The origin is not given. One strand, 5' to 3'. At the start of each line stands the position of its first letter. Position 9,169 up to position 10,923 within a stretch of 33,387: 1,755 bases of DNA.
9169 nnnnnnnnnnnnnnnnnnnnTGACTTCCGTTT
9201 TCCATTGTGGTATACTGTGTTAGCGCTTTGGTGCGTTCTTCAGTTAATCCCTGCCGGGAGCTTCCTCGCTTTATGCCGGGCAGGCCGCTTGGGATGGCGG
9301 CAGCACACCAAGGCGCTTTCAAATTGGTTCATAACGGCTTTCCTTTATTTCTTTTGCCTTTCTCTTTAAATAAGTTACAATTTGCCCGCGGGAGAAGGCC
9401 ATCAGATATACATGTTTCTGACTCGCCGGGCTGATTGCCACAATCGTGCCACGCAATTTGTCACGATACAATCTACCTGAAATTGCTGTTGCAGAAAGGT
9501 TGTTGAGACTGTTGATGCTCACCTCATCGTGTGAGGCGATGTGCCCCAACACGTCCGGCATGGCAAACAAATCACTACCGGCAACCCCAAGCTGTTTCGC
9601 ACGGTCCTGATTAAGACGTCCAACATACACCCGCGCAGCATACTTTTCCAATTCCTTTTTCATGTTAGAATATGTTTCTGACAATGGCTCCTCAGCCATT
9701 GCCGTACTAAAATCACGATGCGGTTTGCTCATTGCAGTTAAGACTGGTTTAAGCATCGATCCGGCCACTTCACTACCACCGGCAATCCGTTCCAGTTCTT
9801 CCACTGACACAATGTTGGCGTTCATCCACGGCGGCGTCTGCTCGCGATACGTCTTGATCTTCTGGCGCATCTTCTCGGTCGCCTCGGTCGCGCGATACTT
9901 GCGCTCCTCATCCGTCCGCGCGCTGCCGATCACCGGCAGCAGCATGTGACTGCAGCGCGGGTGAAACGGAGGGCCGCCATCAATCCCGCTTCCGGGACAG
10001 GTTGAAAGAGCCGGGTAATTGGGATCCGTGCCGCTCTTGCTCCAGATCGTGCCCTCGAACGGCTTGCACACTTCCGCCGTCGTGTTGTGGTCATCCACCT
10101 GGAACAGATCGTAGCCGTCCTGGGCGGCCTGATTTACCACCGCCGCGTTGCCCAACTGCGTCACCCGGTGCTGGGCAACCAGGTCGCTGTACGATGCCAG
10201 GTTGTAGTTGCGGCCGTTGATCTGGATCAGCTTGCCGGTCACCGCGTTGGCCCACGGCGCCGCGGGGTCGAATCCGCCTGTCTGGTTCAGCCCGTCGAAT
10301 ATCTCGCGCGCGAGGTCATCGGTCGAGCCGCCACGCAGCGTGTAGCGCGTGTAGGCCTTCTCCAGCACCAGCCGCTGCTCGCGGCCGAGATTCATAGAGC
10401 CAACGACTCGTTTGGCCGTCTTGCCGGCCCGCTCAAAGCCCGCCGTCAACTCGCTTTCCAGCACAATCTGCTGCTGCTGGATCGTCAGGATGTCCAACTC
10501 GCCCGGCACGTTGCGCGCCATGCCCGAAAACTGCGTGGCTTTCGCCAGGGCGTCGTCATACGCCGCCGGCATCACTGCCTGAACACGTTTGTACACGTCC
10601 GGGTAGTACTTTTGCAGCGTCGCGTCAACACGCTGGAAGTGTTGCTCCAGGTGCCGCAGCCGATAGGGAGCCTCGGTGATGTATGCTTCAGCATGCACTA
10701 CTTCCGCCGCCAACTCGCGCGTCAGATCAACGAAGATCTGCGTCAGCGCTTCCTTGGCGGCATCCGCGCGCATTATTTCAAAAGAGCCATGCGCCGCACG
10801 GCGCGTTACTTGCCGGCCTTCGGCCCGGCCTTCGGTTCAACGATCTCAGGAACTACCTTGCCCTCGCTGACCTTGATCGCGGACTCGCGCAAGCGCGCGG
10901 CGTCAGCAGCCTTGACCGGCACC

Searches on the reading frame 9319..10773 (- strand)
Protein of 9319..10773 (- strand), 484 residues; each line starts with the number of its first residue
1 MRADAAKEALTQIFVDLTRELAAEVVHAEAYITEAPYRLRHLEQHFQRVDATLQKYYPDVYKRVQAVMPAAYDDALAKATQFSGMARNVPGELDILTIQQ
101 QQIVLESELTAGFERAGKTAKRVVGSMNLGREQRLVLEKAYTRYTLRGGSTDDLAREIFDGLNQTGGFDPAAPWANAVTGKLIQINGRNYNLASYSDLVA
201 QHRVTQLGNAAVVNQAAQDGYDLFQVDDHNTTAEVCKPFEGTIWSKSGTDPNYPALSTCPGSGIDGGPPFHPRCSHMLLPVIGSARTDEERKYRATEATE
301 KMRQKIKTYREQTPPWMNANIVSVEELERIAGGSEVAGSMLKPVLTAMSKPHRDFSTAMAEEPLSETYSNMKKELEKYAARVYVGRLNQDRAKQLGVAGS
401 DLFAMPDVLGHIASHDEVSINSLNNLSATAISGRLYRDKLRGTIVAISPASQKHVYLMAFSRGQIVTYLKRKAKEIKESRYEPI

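Call 5: search_protein_families(library=pfam, proteins=[window:9319-10773:-], max_evalue=1)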
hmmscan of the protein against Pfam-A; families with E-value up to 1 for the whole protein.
window:9319-10773:- (484 aa): 2 families
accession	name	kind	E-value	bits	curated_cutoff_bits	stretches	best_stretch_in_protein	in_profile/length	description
PF06152.16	Phage_min_cap2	-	1.4e-10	41.1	26.3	1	12-309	23-315/366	Phage minor capsid protein 2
PF04673.18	Cyclase_polyket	-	0.28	11.9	24.4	0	370-428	8-66/104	Polyketide synthesis cyclase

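Call 6: search_protein_families(library=phrogs, proteins=[window:9319-10773:-], max_evalue=0.1)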
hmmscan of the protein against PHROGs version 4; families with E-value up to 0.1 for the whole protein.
window:9319-10773:- (484 aa): 5 families
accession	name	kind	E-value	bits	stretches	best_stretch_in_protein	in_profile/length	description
phrog_4611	-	head and packaging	2.7e-25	89.8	1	10-305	17-290/710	minor head protein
phrog_581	-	head and packaging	1.3e-18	68.4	1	177-305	193-325/564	minor head protein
phrog_595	-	head and packaging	0.0025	18.2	1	26-312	85-333/513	head maturation protease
phrog_12049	-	head and packaging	0.046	13.3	1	185-250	179-244/745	head morphogenesis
phrog_24918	-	head and packaging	0.076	13.5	0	202-276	165-236/250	head morphogenesis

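Call 9: search_protein_families(library=ncbifam, proteins=[window:9319-10773:-], max_evalue=1)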
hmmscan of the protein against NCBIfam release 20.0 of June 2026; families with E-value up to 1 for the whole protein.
window:9319-10773:- (484 aa): 0 families

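Call 48: find_homologous_proteins(query=window:9319-10773:-, max_evalue=0.00001)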
Query window:9319-10773:- (484 aa): 14 proteins with E <= 0.00001 among 8000 candidates.
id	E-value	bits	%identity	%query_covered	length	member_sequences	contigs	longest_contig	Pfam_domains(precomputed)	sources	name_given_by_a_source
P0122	0.0e+0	1077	99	100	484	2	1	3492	PF06152.17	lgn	-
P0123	5.0e-231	785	74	99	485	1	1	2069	PF06152.17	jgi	-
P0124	7.6e-46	175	37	64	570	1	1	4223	PF06152.17,PF18798.7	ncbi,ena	-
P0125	3.0e-45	173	40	56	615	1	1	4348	PF06152.17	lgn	-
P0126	3.0e-45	173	38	59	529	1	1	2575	-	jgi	jgi:hypothetical protein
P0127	9.9e-44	168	38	63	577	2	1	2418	-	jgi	-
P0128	2.4e-43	167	37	56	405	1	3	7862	PF06152.17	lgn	-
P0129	6.1e-43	166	40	50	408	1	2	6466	PF06152.17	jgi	jgi:hypothetical protein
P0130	3.7e-12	64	27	49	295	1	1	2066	PF06152.17,PF04233.20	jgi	jgi:predicted transcriptional regulator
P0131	2.1e-11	62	36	22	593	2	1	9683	PF06152.17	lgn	-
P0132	5.8e-11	60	28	40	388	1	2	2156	PF06152.17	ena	-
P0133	8.0e-11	60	35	21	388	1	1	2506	PF06152.17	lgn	-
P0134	1.2e-9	56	35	21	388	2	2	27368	PF06152.17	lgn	-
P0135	8.3e-7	46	27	32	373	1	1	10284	PF06152.17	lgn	-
